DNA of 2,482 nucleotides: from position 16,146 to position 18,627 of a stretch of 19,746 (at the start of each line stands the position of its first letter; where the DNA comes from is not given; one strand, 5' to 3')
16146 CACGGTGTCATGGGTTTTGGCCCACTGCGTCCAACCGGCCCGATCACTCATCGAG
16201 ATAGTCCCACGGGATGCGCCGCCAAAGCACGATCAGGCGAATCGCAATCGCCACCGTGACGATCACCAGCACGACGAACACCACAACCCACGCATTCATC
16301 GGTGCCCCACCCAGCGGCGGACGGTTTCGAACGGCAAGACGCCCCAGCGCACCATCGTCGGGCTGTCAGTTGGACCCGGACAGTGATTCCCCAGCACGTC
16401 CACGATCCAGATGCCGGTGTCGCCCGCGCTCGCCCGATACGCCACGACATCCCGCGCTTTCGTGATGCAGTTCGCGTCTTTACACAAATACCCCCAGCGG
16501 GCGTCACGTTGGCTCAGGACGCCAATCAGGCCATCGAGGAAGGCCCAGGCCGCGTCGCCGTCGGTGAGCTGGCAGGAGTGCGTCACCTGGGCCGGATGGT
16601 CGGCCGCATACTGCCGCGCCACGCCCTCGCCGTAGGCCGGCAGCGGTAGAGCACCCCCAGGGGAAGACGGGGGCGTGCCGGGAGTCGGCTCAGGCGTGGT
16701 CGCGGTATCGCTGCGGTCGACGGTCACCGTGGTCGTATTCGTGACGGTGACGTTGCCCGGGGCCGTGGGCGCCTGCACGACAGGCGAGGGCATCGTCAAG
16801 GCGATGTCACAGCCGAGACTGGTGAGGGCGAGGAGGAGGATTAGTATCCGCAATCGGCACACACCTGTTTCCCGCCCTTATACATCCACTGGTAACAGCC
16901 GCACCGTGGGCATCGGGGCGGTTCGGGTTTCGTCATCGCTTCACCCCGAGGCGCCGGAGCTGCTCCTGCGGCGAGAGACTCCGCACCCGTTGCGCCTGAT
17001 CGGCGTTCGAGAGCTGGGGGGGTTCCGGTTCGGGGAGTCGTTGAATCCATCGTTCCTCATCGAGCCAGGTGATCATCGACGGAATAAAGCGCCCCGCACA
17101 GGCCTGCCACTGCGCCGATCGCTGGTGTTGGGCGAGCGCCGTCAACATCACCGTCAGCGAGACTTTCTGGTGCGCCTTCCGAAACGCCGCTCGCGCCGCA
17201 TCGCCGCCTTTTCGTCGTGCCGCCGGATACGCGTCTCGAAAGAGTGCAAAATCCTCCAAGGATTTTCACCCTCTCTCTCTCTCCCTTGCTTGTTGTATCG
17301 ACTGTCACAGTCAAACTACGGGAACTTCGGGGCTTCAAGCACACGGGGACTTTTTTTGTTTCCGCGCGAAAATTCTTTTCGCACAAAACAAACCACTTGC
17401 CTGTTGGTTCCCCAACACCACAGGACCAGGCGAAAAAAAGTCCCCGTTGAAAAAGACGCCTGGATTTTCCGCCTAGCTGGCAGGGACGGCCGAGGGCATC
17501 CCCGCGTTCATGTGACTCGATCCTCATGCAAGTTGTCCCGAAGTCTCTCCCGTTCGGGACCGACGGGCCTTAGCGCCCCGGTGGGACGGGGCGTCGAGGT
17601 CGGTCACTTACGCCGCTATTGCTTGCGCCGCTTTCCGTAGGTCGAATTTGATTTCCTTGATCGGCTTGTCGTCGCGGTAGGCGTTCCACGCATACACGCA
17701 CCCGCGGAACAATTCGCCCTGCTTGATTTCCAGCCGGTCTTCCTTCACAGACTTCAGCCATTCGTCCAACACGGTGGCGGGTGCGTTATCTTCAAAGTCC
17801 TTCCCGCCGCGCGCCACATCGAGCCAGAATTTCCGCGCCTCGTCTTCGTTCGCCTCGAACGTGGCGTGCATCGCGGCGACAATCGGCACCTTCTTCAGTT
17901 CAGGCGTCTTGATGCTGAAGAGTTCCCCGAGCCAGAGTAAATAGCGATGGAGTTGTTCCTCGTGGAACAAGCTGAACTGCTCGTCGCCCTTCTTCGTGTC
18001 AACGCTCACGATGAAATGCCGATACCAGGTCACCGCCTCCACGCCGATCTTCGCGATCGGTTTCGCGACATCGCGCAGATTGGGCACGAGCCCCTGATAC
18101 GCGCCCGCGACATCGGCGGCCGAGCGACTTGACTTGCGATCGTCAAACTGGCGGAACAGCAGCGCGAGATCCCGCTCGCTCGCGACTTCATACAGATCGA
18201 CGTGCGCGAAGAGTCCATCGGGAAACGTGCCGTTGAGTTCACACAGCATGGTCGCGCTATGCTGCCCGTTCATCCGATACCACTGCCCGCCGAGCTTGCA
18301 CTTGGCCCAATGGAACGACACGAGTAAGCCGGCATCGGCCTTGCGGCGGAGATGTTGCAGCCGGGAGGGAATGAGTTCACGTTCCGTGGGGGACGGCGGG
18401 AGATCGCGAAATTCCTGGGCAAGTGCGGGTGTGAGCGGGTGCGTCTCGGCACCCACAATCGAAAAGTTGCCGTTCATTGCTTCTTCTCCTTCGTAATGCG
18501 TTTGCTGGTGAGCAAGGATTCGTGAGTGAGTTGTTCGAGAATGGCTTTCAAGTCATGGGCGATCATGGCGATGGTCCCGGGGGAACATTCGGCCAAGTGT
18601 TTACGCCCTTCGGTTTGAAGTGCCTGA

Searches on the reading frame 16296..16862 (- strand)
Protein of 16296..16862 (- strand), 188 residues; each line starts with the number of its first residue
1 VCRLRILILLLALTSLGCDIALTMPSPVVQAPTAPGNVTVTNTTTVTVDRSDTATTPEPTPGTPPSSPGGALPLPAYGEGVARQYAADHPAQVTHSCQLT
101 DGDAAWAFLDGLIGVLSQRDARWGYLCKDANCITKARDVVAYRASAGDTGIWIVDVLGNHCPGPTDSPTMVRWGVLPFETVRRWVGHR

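Call 6: search_protein_families(library=pfam, max_evalue=0.1, proteins=[window:16296-16862:-])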
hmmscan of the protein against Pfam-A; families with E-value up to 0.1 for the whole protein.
window:16296-16862:- (188 aa): 0 families

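Call 7: search_protein_families(library=phrogs, max_evalue=0.1, proteins=[window:16296-16862:-])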
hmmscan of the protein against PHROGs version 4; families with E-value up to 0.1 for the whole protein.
window:16296-16862:- (188 aa): 0 families

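Call 70: search_protein_families(library=ncbifam, max_evalue=0.1, proteins=[window:16296-16862:-])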
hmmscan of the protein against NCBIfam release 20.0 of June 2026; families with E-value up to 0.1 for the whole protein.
window:16296-16862:- (188 aa): 0 families

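Call 80: search_solved_structures(query=A7, max_evalue=1)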
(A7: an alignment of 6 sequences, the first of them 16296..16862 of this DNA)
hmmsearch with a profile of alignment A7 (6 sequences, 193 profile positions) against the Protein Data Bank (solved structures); distinct sequences matched with E-value up to 1: 0.

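Call 88: predict_structure(protein=window:16296-16862:-)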
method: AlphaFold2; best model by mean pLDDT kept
length: 188 residues; sequences in the alignment: 1
mean_pLDDT: 40.1   pTM: 0.22
mean pLDDT of the five models: 40.1, 37.9, 36.4, 35.6, 34.2
residues with pLDDT >= 90: 0; 70-90: 12; 50-70: 14; < 50: 162
segments of 3 or more residues with pLDDT < 50: 27-153, 155-188
pLDDT, mean of each block of 10 residues (from residue 1): 82 67 49 36 32 36 34 32 41 29 29 33 37 41 39 42 32 39 32
secondary structure, 60 per line:
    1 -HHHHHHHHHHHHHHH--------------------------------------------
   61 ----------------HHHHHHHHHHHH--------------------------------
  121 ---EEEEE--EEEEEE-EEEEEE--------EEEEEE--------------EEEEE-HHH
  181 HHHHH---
elements in order: H2-16 H77-88 E124-128 E131-136 E138-143 E152-157 E172-176 H178-185

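Call 90: search_protein_families(library=pfam, alignment_id=A7, max_evalue=1)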
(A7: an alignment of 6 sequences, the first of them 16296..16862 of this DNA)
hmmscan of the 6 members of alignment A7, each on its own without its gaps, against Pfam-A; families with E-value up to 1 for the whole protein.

A. member 1, window:16296-16862:- (188 aa): 0 families

B. families by the number of members that match (of 6 scanned): 1 family
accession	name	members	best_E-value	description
PF21827.1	New_glue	2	0.012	New glue protein family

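Call 91: search_protein_families(library=phrogs, alignment_id=A7, max_evalue=1)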
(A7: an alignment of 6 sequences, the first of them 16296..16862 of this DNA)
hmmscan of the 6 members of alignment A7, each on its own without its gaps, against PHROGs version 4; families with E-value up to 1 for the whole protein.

A. member 1, window:16296-16862:- (188 aa): 1 family
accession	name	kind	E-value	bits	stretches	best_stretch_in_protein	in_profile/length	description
phrog_16971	-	unknown function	0.18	12.8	1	100-123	24-47/55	-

B. families by the number of members that match (of 6 scanned): 8 families
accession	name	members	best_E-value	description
phrog_15511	-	2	0.0051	-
phrog_1275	-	2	0.03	Rz-like spanin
phrog_16971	-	2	0.18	-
phrog_456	-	1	0.05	Rz-like spanin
phrog_11951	-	1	0.2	Rz-like spanin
phrog_6418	-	1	0.29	-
phrog_812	-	1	0.45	Rz-like spanin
phrog_11783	-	1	0.86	-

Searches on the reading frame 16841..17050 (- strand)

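Call 6: search_protein_families(library=pfam, max_evalue=0.1, proteins=[window:16841-17050:-])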
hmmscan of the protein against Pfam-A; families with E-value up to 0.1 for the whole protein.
window:16841-17050:- (69 aa): 3 families
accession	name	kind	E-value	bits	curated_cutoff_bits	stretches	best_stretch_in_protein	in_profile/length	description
PF01907.25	Ribosomal_L37e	-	0.013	16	27.6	1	46-69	17-38/53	Ribosomal protein L37e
PF11781.13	Zn_ribbon_RRN7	-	0.051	13.7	27.1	1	45-68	5-28/32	Zinc-finger of RNA-polymerase I-specific TFIIB, Rrn7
PF18912.6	DZR_2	-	0.095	13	27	0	44-67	7-27/56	Double zinc ribbon domain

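Call 7: search_protein_families(library=phrogs, max_evalue=0.1, proteins=[window:16841-17050:-])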
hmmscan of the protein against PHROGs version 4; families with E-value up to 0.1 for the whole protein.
window:16841-17050:- (69 aa): 2 families
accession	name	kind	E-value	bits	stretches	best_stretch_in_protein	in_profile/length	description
phrog_28326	-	unknown function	0.006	18.1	1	15-67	16-66/115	-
phrog_2855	-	unknown function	0.04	15.2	1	38-67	51-84/89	-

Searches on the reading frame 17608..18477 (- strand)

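Call 51: search_protein_families(library=phrogs, max_evalue=0.001, proteins=[window:17608-18477:-])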
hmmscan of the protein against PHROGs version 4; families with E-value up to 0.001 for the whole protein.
window:17608-18477:- (289 aa): 1 family
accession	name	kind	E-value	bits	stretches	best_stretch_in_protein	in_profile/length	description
phrog_5931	-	unknown function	1.4e-06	29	1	172-278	158-264/282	-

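Call 92: search_protein_families(library=pfam, max_evalue=0.01, proteins=[window:17608-18477:-])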
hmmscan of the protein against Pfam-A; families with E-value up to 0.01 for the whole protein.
window:17608-18477:- (289 aa): 0 families
